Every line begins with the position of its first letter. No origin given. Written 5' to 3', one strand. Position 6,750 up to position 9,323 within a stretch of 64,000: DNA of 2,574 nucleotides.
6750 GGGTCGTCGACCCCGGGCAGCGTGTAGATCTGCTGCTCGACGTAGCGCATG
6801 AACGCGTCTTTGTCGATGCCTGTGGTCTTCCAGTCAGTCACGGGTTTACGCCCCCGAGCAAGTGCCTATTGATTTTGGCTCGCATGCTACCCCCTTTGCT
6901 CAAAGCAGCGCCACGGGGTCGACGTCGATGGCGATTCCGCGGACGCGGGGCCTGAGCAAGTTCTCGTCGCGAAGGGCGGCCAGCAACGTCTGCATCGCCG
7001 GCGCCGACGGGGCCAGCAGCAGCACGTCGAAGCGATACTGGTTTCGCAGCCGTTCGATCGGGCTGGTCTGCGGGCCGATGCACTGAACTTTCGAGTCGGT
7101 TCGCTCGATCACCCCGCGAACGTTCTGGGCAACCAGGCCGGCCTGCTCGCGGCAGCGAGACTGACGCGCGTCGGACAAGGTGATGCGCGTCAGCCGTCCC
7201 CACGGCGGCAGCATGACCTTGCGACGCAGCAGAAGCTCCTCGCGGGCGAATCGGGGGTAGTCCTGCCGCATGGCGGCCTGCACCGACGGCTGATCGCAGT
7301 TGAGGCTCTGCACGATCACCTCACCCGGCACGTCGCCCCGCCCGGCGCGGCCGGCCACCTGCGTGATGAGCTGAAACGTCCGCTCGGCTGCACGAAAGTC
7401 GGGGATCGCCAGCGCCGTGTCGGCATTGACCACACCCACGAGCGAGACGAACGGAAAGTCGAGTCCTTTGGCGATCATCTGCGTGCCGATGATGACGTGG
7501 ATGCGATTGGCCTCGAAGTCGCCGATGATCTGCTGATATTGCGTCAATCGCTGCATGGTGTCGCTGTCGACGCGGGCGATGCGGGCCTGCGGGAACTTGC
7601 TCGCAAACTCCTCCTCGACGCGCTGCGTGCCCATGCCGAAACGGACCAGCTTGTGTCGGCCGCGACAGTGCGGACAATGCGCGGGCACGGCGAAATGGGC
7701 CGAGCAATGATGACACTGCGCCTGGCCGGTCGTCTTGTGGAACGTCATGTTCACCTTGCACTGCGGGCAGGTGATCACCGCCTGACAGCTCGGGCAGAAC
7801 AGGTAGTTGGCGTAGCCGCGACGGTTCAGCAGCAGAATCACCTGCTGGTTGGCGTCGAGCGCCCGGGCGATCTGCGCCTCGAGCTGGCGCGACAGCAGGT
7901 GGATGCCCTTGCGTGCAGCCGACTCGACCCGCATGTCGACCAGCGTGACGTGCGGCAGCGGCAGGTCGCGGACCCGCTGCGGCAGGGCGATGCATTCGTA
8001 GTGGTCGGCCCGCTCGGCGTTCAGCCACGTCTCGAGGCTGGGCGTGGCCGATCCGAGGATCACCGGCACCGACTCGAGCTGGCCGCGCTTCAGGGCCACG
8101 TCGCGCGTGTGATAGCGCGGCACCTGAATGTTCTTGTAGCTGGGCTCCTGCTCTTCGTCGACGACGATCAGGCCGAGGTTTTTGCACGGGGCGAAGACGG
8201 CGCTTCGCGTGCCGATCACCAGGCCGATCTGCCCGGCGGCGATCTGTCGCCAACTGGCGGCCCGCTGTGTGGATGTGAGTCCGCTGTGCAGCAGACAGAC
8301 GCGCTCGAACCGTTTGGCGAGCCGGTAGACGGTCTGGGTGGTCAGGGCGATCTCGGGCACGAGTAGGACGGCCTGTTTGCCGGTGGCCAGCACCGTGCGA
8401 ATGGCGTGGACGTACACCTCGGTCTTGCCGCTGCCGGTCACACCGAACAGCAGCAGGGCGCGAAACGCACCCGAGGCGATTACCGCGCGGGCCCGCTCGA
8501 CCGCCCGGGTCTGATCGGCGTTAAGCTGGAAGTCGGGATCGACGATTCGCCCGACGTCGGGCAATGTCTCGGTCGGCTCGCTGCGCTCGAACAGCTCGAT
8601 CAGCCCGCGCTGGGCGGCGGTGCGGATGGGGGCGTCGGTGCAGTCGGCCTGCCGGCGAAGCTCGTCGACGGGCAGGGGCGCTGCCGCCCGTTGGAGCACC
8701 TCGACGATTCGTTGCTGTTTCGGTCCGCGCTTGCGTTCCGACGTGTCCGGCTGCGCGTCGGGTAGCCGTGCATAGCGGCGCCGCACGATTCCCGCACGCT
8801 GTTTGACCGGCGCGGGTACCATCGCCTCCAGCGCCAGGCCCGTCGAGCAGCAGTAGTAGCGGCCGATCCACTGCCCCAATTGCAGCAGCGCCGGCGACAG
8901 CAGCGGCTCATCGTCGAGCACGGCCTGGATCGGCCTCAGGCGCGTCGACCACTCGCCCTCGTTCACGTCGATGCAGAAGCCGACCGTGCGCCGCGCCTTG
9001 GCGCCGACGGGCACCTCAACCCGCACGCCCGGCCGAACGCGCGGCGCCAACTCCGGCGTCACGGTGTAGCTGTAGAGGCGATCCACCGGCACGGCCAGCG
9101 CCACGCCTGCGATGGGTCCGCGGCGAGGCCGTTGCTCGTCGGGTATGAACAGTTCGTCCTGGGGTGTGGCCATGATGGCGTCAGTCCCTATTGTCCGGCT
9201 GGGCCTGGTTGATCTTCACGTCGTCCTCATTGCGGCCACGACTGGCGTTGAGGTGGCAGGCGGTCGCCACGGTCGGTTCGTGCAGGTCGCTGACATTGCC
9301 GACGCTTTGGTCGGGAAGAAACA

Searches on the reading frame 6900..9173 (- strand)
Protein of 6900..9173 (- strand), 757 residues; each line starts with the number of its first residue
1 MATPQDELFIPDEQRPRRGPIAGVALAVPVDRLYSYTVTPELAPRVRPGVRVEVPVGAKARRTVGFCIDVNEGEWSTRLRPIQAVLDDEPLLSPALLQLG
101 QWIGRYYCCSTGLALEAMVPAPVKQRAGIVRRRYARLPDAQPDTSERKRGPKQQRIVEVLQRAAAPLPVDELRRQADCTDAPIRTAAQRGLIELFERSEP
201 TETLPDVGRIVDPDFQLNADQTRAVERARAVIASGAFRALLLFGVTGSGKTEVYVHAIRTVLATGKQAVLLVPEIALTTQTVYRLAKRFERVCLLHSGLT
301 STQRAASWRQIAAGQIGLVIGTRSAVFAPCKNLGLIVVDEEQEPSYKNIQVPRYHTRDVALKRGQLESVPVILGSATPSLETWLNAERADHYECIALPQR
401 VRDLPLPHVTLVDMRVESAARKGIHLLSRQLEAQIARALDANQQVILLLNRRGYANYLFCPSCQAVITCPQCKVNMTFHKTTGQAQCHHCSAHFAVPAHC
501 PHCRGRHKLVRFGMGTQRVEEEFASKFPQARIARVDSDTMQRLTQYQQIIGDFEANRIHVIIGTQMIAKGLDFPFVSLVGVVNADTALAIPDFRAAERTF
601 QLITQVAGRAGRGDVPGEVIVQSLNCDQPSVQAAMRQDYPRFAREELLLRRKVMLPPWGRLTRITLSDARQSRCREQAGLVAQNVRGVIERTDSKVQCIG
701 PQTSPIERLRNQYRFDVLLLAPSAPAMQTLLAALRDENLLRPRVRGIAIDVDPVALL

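Call 62: find_encoding_contigs(protein=window:6900-9173:-, flank=10000, max_places=1)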
Protein window:6900-9173:- (757 aa): 13 contigs read that carry it; 1 place shown.
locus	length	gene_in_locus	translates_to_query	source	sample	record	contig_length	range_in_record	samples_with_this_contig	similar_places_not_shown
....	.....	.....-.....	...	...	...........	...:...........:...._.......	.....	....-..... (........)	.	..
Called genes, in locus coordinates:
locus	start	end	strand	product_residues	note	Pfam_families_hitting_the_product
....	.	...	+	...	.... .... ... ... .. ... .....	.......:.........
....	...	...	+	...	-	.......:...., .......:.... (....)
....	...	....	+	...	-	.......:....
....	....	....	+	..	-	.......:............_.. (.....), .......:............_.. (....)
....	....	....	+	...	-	-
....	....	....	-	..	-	-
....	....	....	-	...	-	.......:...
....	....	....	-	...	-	-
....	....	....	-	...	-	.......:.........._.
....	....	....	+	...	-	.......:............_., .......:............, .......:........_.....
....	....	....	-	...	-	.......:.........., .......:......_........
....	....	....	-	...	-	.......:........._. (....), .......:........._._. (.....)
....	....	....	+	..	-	-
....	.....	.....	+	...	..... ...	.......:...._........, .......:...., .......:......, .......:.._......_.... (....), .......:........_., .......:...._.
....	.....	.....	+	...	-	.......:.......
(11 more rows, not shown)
